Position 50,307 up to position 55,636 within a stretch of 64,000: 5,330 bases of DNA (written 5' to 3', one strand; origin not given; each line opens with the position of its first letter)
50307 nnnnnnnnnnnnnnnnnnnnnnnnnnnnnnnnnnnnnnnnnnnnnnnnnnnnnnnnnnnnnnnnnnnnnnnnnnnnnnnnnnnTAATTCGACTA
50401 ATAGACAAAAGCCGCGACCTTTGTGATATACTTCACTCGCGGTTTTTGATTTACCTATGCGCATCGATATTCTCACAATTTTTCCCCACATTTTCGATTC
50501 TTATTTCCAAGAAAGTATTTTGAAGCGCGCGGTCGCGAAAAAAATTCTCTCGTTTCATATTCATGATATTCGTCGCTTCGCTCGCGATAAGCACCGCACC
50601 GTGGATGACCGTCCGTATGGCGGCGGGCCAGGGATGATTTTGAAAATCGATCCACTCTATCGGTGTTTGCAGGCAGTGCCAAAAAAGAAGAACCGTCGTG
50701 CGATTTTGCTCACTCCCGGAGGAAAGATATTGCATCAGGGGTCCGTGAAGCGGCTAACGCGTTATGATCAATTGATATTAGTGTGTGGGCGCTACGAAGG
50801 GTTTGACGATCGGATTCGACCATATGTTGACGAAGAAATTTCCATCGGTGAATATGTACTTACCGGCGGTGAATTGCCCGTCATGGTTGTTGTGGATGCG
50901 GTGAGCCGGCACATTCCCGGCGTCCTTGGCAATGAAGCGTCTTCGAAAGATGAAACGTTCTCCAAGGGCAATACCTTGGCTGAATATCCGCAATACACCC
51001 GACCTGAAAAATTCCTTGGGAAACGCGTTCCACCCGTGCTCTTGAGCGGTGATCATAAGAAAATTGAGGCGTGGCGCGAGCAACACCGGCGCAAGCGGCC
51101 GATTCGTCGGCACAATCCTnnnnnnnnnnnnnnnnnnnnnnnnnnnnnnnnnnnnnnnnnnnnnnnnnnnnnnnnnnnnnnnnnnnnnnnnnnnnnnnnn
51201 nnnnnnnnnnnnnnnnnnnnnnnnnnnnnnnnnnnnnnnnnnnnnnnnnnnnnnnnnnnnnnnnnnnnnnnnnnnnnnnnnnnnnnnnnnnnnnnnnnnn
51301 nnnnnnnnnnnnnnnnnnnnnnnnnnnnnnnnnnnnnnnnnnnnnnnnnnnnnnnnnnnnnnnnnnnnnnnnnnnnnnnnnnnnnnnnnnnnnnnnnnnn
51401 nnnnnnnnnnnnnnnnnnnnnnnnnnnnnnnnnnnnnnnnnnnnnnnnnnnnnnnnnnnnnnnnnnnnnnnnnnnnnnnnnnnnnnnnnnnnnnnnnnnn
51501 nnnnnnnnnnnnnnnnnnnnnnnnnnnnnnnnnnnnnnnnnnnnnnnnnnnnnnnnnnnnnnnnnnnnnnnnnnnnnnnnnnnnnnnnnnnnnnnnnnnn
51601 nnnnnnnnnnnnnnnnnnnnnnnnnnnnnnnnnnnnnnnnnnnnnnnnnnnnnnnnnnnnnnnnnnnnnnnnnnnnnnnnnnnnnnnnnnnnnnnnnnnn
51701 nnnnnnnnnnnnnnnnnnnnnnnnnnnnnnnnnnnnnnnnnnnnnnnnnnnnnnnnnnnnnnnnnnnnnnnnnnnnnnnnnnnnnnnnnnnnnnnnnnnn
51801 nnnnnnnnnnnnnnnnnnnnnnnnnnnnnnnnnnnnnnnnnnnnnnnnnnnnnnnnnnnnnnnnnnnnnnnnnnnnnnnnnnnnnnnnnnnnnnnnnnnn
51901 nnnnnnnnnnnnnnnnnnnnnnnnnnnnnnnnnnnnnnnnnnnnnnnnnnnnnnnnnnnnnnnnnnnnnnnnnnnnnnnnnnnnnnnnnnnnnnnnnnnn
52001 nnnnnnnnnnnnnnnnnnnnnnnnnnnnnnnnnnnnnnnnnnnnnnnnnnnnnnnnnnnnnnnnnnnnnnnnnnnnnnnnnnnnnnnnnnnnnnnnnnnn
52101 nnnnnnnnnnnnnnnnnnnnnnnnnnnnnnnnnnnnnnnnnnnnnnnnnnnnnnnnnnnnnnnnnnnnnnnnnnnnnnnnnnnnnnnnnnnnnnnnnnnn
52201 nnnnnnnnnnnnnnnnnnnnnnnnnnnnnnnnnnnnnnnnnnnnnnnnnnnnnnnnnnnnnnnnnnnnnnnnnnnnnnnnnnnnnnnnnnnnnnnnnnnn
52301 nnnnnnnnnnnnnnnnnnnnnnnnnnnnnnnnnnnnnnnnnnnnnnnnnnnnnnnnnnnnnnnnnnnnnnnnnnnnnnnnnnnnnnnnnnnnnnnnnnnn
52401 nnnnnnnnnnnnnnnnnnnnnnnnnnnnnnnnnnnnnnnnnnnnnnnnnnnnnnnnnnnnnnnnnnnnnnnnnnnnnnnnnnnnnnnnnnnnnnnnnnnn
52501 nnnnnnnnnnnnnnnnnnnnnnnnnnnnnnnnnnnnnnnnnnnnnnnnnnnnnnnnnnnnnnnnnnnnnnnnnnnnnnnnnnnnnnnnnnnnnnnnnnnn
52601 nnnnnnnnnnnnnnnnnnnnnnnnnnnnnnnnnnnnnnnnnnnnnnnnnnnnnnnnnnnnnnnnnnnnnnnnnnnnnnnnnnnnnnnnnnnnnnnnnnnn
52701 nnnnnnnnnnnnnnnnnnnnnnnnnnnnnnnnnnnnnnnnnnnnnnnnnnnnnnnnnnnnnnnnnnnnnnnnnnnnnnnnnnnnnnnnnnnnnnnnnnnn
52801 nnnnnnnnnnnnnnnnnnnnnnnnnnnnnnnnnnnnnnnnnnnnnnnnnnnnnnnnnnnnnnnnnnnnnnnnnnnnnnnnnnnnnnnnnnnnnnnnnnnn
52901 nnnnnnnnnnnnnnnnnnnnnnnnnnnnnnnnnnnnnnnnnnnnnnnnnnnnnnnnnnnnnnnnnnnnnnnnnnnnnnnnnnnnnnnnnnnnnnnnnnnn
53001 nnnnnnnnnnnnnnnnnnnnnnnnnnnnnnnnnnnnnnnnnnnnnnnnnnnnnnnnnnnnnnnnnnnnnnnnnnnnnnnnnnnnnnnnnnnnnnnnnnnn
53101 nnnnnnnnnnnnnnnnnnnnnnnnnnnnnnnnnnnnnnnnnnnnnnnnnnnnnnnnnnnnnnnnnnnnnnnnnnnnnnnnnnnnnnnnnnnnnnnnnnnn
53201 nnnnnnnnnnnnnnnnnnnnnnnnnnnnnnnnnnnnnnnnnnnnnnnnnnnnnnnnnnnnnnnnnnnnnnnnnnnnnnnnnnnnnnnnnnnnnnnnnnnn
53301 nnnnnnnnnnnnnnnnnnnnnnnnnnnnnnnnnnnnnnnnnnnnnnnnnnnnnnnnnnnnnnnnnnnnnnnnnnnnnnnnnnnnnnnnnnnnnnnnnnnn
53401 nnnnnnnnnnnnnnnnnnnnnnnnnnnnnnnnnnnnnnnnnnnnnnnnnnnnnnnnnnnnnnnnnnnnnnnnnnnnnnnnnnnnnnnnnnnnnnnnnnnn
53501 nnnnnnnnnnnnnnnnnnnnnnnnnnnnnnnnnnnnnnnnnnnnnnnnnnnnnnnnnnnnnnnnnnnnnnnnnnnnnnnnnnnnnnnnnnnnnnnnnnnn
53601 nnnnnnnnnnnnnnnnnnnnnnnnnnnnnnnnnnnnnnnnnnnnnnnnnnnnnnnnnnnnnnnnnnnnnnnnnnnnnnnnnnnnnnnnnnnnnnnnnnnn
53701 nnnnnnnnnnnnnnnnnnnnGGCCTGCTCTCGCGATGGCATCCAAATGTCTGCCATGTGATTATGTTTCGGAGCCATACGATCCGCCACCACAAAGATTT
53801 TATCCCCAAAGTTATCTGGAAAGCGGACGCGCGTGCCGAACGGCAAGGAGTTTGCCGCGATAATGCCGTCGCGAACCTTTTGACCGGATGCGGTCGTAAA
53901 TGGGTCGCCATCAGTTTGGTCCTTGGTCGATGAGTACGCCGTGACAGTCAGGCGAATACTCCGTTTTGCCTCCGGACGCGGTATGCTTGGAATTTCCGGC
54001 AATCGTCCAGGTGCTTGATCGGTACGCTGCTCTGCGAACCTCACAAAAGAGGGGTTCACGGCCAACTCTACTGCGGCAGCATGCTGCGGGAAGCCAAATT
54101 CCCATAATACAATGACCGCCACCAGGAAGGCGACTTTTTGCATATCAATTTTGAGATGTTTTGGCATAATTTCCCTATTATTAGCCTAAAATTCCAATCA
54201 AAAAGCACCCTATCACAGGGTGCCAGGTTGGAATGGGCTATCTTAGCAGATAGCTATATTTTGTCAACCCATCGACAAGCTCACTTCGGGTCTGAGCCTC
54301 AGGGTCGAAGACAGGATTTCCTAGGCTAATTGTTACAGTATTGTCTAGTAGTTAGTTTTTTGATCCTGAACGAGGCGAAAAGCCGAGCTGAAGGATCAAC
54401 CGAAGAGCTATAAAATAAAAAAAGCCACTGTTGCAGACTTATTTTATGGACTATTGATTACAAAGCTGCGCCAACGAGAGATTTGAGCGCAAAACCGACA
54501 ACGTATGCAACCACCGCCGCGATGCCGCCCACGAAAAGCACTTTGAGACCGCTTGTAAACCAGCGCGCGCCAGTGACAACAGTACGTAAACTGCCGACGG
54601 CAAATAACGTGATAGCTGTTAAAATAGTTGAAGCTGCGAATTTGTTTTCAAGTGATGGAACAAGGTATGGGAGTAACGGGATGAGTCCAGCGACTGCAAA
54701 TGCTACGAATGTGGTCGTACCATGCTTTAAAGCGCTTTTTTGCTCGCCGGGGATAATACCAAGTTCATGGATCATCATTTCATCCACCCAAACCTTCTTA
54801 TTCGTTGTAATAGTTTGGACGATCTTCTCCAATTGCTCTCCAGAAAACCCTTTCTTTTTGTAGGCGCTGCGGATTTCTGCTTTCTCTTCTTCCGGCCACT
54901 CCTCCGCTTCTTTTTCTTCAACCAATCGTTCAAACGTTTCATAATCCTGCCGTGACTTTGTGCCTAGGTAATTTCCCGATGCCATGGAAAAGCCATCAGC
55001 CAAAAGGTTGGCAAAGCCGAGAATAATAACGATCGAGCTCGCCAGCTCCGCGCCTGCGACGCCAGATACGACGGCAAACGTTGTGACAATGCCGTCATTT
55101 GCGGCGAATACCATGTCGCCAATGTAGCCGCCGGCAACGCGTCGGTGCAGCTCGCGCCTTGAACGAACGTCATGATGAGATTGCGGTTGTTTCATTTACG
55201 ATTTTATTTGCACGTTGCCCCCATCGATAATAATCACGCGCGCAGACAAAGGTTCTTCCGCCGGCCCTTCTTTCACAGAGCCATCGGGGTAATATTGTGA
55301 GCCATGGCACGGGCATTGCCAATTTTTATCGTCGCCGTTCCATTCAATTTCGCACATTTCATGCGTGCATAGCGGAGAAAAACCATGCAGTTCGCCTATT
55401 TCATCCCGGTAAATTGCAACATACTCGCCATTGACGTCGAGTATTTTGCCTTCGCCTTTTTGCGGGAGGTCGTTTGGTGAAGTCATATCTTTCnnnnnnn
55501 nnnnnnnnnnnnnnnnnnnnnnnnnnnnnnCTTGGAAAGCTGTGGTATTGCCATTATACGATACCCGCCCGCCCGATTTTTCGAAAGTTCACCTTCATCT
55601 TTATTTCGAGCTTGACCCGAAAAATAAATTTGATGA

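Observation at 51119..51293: Consensus promoter plus intrinsic terminator delimiting a transcript of about 135 nt without an ORF, between trmD and 16S rRNA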

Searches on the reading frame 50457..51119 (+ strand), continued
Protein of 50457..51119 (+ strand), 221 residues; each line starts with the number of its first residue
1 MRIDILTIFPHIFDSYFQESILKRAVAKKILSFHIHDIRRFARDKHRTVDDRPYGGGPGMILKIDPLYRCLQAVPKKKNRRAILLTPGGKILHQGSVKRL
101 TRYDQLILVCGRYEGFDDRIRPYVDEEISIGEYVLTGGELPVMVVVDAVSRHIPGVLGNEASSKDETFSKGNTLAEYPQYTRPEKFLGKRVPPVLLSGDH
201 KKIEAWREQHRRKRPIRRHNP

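Call 38: find_encoding_contigs(protein=P0009, flank=3000, max_places=2)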
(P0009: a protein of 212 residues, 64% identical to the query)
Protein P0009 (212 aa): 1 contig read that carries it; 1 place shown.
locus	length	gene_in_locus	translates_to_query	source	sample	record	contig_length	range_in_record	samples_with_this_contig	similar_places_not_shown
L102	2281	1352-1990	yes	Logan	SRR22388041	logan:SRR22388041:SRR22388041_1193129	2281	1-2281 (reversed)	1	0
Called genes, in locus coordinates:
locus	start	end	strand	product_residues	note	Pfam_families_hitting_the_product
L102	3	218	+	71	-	?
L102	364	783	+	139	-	PF00886:Ribosomal_S16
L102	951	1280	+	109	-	PF13083:KH_KhpA-B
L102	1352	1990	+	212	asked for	PF01746:tRNA_m1G_MT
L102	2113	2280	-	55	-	?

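Call 65: find_encoding_contigs(protein=P0010, flank=3000, max_places=3)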
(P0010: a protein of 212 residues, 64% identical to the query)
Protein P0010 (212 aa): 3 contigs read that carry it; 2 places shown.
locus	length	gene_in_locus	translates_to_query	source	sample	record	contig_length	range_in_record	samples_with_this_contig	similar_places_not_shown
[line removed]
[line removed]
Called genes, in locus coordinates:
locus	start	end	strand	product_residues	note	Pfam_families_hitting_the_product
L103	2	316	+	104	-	?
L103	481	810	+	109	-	PF13083:KH_KhpA-B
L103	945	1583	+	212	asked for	PF01746:tRNA_m1G_MT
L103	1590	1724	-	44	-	?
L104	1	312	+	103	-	?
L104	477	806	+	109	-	PF13083:KH_KhpA-B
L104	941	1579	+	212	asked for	PF01746:tRNA_m1G_MT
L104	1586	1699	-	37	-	?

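Call 66: find_encoding_contigs(protein=P0004, flank=3000, max_places=3)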
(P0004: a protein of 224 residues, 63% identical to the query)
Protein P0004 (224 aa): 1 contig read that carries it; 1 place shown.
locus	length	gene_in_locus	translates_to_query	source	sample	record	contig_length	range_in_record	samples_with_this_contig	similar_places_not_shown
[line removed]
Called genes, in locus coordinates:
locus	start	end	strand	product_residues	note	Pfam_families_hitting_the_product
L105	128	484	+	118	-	PF13083:KH_KhpA-B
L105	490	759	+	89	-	-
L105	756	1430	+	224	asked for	PF01746:tRNA_m1G_MT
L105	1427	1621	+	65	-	?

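Call 76: search_protein_families(library=pfam, proteins=[window:50457-51119:+])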
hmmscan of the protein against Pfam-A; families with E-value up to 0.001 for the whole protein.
window:50457-51119:+ (221 aa): 1 family
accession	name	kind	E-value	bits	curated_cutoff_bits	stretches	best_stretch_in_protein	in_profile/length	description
PF01746.26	tRNA_m1G_MT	-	4.1e-58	196.8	27.3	1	23-216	2-191/195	tRNA (Guanine-1)-methyltransferase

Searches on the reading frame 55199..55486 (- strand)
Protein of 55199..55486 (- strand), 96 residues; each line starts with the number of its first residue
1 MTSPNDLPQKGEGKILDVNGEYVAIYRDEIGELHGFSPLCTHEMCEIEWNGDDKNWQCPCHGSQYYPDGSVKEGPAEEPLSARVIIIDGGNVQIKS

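Call 76: search_protein_families(library=pfam, proteins=[window:55199-55486:-])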
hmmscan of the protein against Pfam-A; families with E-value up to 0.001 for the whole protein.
window:55199-55486:- (96 aa): 1 family
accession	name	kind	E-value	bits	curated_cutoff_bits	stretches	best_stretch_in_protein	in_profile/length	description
PF00355.32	Rieske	-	4.6e-14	52.5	20.3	1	4-80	8-84/88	Rieske [2Fe-2S] domain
